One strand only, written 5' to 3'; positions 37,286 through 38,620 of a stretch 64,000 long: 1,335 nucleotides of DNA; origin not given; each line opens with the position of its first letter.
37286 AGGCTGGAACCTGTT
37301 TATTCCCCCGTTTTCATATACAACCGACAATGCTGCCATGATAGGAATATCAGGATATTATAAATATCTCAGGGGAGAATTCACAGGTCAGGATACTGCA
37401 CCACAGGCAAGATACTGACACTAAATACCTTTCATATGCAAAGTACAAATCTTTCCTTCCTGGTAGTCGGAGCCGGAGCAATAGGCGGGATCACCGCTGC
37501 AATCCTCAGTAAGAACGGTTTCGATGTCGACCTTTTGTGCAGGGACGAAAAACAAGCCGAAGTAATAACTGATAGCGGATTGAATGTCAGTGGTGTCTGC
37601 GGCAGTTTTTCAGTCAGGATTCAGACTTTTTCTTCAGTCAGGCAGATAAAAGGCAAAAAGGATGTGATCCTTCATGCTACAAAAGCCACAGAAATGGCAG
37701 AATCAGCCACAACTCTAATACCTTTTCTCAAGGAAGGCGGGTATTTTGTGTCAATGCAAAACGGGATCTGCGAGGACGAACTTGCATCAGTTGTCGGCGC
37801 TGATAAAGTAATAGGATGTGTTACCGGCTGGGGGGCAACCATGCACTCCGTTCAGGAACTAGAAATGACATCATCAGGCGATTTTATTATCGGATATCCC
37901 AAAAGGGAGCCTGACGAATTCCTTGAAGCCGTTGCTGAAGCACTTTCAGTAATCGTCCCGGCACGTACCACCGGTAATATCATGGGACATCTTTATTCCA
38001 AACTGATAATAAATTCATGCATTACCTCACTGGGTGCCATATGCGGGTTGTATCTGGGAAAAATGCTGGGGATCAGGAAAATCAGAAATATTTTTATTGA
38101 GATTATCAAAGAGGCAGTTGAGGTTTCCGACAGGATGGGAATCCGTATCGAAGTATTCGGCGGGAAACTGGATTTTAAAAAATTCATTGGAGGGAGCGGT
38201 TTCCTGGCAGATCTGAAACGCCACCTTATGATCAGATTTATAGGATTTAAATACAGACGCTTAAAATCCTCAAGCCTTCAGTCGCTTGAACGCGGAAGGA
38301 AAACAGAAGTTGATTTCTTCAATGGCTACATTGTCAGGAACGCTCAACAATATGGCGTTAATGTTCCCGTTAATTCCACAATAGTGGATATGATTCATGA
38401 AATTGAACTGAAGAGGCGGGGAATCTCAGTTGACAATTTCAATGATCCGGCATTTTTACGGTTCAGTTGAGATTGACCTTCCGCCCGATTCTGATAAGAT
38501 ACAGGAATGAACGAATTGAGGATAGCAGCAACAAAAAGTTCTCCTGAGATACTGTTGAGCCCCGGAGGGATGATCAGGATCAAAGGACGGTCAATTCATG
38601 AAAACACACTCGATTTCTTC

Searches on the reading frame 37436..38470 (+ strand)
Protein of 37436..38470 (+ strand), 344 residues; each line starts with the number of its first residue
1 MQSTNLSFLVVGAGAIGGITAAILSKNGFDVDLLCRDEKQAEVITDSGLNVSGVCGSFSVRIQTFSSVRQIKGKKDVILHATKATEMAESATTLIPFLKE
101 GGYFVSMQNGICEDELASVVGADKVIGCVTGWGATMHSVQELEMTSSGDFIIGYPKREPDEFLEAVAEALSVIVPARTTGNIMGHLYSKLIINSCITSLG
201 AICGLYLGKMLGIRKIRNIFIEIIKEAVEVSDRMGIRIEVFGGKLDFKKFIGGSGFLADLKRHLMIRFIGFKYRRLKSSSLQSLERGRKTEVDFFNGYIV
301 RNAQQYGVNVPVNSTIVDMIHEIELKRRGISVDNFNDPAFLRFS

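Call 19: search_protein_families(library=pfam, proteins=[window:37436-38470:+], max_evalue=0.0001)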
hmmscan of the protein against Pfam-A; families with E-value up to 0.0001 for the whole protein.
window:37436-38470:+ (344 aa): 3 families
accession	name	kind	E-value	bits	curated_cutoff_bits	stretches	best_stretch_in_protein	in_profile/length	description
PF08546.17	ApbA_C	-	9.4e-26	91.1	22.7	1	181-324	1-125/125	Ketopantoate reductase PanE/ApbA C terminal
PF02558.23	ApbA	-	7.7e-23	81.2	22.2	1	9-154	2-147/150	Ketopantoate reductase PanE/ApbA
PF01210.29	NAD_Gly3P_dh_N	-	7.9e-07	29.6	23.1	1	10-115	4-110/158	NAD-dependent glycerol-3-phosphate dehydrogenase N-terminus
